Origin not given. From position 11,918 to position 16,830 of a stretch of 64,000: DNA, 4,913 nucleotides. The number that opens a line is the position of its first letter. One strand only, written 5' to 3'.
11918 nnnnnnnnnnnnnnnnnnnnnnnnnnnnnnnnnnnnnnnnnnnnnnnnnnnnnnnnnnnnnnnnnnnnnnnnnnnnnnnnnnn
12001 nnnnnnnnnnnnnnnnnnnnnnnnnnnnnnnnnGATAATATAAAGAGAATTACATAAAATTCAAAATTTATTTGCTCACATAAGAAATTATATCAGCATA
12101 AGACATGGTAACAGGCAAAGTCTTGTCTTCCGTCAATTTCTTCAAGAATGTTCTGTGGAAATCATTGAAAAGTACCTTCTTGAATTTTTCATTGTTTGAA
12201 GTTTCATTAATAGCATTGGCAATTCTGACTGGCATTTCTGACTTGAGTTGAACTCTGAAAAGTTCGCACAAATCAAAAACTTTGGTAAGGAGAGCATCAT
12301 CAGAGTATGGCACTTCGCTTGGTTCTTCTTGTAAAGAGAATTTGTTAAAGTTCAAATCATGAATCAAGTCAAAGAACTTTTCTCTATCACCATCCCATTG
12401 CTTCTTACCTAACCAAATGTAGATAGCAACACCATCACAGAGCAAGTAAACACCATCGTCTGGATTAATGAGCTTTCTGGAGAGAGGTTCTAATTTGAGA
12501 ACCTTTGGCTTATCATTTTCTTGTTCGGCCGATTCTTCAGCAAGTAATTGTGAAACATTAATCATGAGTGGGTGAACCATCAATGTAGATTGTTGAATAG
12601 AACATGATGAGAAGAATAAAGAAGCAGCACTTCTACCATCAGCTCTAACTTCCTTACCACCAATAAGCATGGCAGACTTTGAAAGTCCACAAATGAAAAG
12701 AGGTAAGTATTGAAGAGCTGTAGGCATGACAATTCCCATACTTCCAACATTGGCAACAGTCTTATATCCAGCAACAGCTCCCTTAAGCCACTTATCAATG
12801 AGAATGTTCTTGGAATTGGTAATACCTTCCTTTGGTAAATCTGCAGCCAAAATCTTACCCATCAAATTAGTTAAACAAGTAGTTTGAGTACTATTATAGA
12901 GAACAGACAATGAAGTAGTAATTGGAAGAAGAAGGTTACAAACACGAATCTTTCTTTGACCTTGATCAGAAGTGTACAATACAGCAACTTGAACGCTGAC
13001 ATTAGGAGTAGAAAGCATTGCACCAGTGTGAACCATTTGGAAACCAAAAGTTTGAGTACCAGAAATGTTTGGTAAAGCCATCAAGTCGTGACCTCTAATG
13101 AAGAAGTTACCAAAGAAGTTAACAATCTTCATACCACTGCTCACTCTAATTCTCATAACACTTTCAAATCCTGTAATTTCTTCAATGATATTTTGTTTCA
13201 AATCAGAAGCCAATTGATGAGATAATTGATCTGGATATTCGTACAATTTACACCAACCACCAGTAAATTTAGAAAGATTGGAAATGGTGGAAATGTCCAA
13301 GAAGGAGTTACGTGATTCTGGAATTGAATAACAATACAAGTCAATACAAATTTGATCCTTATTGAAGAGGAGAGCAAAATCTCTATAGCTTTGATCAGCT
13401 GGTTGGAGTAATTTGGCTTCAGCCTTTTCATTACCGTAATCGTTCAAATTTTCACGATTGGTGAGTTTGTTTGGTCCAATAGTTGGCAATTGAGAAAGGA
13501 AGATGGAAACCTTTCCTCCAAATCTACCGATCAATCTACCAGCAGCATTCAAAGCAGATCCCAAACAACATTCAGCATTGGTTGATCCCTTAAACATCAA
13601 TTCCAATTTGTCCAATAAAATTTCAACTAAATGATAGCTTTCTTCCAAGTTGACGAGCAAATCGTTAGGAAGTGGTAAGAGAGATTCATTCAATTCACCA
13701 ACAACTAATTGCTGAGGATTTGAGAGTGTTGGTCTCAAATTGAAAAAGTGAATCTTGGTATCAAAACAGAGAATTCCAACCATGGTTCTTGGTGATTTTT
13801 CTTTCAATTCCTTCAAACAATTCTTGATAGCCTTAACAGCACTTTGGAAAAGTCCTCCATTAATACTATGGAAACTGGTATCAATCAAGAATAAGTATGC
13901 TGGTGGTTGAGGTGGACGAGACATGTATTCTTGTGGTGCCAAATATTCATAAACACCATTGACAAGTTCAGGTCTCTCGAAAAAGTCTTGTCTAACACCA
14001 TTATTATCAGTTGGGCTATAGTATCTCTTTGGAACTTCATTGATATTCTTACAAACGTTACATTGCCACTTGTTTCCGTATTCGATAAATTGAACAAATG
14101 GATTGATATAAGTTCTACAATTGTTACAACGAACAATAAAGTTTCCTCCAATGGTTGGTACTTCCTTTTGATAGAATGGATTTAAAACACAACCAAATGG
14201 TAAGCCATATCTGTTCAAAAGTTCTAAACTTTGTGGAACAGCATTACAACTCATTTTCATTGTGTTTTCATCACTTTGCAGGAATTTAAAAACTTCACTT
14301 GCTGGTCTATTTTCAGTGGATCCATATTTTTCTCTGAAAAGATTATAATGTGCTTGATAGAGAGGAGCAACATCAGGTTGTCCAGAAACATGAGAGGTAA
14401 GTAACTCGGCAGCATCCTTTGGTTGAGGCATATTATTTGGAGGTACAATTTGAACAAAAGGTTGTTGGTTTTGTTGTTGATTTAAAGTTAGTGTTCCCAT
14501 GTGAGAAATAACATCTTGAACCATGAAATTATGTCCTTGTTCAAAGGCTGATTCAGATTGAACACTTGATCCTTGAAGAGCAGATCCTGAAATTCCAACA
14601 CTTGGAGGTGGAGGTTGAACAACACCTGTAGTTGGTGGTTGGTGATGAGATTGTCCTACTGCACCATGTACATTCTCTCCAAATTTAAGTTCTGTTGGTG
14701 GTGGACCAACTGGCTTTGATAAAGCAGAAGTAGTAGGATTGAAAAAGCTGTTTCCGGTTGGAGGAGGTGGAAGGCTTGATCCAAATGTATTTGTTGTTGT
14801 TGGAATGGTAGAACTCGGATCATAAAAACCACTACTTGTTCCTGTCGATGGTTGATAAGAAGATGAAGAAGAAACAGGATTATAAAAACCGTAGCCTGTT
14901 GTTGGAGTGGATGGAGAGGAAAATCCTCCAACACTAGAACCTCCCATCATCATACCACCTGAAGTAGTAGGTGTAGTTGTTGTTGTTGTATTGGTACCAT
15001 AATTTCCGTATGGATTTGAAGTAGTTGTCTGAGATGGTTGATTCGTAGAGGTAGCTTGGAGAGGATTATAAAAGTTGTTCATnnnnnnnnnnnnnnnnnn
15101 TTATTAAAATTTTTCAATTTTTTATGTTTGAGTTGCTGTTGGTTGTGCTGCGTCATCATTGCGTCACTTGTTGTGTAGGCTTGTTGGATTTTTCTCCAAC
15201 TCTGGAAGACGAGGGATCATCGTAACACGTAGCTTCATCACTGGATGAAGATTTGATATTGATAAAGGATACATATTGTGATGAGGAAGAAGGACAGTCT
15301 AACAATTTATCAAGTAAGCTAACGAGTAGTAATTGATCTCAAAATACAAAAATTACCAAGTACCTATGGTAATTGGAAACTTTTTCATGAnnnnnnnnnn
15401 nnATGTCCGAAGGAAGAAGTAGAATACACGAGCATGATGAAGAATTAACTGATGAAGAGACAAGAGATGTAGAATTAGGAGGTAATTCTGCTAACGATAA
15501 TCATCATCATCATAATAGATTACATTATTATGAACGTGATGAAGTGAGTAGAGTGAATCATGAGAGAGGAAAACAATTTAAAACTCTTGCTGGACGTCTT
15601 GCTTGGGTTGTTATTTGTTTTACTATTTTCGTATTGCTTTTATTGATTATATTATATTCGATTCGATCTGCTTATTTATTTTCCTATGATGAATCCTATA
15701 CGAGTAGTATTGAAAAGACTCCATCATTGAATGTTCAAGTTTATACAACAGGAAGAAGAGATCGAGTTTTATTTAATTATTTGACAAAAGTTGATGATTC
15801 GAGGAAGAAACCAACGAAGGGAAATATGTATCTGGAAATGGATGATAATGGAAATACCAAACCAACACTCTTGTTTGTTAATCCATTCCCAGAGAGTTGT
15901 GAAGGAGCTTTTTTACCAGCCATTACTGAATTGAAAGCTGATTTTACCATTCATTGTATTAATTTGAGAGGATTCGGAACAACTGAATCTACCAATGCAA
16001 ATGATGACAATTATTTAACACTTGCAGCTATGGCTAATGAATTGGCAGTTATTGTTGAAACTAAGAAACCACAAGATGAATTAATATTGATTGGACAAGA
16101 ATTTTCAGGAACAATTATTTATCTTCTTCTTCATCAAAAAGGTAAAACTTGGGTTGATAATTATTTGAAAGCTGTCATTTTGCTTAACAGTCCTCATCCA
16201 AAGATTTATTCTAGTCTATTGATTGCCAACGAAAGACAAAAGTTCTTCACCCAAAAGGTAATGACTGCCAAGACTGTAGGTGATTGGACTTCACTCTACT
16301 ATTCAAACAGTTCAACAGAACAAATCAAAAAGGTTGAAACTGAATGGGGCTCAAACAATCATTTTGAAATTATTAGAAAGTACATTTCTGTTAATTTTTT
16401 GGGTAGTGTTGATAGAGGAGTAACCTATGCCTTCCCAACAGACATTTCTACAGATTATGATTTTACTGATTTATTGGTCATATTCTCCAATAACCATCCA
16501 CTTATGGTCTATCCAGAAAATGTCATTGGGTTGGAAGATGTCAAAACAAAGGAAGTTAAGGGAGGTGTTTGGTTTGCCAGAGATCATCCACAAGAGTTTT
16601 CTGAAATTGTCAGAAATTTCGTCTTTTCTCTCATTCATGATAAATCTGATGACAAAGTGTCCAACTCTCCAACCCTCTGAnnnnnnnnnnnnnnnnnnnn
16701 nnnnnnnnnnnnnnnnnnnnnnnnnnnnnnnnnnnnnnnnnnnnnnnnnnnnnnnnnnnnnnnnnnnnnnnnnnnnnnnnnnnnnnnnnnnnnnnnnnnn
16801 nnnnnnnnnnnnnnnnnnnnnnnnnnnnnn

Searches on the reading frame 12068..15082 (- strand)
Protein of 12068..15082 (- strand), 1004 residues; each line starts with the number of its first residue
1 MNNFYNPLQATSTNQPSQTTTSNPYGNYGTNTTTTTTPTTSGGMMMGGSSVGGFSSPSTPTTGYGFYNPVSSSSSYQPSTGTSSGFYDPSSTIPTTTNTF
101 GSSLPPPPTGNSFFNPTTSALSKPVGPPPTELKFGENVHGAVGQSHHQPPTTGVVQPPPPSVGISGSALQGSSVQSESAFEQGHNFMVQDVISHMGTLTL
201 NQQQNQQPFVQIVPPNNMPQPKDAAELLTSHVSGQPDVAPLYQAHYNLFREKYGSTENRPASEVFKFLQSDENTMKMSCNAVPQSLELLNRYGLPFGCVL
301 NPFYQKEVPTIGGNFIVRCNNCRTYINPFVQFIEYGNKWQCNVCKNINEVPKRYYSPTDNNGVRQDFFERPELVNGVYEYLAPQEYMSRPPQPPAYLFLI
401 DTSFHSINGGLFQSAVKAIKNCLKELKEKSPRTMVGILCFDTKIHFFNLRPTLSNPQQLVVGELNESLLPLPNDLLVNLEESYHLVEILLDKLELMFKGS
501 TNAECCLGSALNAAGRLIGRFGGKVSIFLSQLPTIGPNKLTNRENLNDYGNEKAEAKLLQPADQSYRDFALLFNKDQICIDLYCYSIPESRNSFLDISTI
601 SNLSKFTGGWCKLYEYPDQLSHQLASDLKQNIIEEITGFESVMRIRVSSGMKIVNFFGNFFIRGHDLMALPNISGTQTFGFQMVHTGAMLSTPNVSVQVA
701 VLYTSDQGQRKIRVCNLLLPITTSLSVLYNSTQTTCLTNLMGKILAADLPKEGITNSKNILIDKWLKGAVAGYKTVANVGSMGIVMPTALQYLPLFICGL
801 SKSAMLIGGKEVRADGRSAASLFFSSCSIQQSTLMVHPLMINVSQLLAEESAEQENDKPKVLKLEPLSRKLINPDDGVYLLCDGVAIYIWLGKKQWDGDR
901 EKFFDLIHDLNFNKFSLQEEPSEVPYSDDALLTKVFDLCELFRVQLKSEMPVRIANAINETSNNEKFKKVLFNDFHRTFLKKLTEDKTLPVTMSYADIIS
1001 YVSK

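Call 49: search_protein_families(library=pfam, proteins=[window:12068-15082:-], max_evalue=0.00001)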
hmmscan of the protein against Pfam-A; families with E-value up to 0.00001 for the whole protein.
window:12068-15082:- (1004 aa): 4 families
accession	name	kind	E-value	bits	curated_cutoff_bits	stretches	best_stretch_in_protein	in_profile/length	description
PF04811.21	Sec23_trunk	-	2.3e-57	194.8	27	1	391-630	1-239/241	Sec23/Sec24 trunk domain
PF08033.17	Sec23_BS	-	6.7e-21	75.1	33.5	1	638-722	1-86/86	Sec23/Sec24 beta-sandwich domain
PF04810.20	zf-Sec23_Sec24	-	1.8e-15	57.1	25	1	316-354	1-39/39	Sec23/Sec24 zinc finger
PF04815.20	Sec23_helical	-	4.9e-10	39.6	27.8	1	735-832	3-101/103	Sec23/Sec24 helical domain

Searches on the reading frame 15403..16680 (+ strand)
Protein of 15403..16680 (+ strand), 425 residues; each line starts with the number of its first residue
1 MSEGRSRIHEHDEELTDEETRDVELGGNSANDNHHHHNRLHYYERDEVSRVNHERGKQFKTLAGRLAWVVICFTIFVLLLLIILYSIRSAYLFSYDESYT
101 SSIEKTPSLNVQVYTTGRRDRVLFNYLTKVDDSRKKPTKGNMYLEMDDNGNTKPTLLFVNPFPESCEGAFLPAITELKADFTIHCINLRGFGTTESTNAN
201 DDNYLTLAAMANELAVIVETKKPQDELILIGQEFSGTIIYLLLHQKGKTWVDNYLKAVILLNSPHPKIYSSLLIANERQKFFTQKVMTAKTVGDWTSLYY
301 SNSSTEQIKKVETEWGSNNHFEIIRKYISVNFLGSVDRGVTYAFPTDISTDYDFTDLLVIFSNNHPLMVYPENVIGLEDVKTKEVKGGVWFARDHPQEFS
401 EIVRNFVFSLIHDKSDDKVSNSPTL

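Call 49: search_protein_families(library=pfam, proteins=[window:15403-16680:+], max_evalue=0.00001)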
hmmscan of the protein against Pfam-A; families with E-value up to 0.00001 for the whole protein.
window:15403-16680:+ (425 aa): 1 family
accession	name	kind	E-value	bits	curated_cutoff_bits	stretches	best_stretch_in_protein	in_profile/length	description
PF00561.26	Abhydrolase_1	-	6.8e-07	29.6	25.8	1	170-267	19-106/245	alpha/beta hydrolase fold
